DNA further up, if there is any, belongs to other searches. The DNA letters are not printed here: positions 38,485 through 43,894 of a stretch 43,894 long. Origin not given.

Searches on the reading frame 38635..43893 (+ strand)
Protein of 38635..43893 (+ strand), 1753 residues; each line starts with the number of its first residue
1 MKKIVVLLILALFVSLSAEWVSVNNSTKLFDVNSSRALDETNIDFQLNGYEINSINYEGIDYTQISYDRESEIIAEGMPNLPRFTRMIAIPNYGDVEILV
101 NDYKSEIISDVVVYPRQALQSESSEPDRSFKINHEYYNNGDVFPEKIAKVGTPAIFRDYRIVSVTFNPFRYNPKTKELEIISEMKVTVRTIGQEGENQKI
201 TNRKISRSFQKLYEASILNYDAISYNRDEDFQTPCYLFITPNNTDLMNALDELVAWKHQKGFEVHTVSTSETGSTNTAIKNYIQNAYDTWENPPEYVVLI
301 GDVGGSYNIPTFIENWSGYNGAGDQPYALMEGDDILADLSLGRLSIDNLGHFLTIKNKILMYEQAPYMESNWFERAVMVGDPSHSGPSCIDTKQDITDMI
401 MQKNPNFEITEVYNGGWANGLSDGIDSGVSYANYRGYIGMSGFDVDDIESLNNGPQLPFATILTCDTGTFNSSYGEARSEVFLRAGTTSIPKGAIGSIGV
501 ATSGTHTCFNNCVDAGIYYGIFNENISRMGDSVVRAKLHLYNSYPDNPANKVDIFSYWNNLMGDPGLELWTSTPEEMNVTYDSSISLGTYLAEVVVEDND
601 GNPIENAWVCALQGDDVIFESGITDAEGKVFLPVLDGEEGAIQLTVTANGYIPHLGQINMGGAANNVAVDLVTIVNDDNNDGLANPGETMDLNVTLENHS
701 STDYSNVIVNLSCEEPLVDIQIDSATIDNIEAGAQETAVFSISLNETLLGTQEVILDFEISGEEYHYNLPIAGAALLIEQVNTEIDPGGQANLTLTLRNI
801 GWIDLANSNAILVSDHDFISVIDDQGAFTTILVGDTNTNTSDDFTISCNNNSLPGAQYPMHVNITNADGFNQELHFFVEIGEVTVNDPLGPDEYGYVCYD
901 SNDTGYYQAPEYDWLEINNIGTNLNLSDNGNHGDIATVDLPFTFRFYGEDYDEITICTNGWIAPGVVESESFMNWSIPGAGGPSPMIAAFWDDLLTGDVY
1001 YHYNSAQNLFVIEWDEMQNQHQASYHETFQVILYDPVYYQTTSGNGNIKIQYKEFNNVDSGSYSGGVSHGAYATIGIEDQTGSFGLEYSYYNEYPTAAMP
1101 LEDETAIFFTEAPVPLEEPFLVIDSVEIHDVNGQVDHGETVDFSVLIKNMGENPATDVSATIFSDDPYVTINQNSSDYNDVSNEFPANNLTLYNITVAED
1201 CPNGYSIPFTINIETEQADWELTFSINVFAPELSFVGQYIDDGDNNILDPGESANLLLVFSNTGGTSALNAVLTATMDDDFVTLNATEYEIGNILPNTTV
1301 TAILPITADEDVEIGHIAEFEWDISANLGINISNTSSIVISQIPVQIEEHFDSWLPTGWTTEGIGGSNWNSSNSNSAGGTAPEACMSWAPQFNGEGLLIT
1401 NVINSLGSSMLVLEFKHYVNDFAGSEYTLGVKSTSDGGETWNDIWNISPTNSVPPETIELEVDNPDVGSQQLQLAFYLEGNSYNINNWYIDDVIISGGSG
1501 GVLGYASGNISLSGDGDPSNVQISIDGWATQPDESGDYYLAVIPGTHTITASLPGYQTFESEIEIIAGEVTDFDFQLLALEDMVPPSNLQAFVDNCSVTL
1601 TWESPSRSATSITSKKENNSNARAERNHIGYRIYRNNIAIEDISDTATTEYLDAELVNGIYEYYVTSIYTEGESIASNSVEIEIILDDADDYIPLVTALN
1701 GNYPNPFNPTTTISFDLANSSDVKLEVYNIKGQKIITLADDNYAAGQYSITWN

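Call 16: search_protein_families(library=ncbifam, proteins=[window:38635-43893:+], max_evalue=0.01)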
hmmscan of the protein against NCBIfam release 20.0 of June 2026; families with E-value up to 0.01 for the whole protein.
window:38635-43893:+ (1753 aa): 4 families
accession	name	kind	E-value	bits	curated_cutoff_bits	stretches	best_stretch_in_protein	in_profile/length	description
TIGR03900.1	prc_long_Delta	hypoth_equivalog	9.6e-09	33.8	660.95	2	677-763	675-765/973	MXAN_5808 family serine peptidase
NF038112.1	myxo_dep_M36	subfamily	2.9e-07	28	1500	0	660-804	854-1000/1604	myxosortase-dependent M36 family metallopeptidase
TIGR04183.1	Por_Secre_tail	domain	3.3e-06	27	23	1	1703-1752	2-49/72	T9SS type A sorting domain-containing protein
NF038128.1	choice_anch_J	domain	3.8e-05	23.9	30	1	1347-1495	2-162/162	choice-of-anchor J domain-containing protein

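Call 62: search_protein_families(library=pfam, proteins=[window:38635-43893:+], max_evalue=0.001)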
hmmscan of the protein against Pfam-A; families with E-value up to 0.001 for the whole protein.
window:38635-43893:+ (1753 aa): 7 families
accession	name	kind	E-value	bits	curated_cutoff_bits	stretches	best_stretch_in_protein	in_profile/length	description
PF01364.23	Peptidase_C25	-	1.3e-53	183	23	1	236-569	1-374/374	Peptidase family C25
PF08126.16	Propeptide_C25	-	3.1e-26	92.2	22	1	41-223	22-200/205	Propeptide_C25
PF13620.12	CarboxypepD_reg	-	2.1e-15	57.3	32.3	2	1520-1577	16-81/82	Carboxypeptidase regulatory-like domain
PF13715.12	CarbopepD_reg_2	-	5.5e-06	26.8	32.2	1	1520-1577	18-76/88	CarboxypepD_reg-like domain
PF18962.6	Por_Secre_tail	-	1.7e-05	25.5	27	1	1703-1741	2-39/75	Secretion system C-terminal sorting domain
PF08308.17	PEGA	-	9e-05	22.7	20.8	0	1541-1577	30-67/71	PEGA domain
PF07705.17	CARDB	-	0.00032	21.3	22.7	0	673-745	6-72/101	CARDB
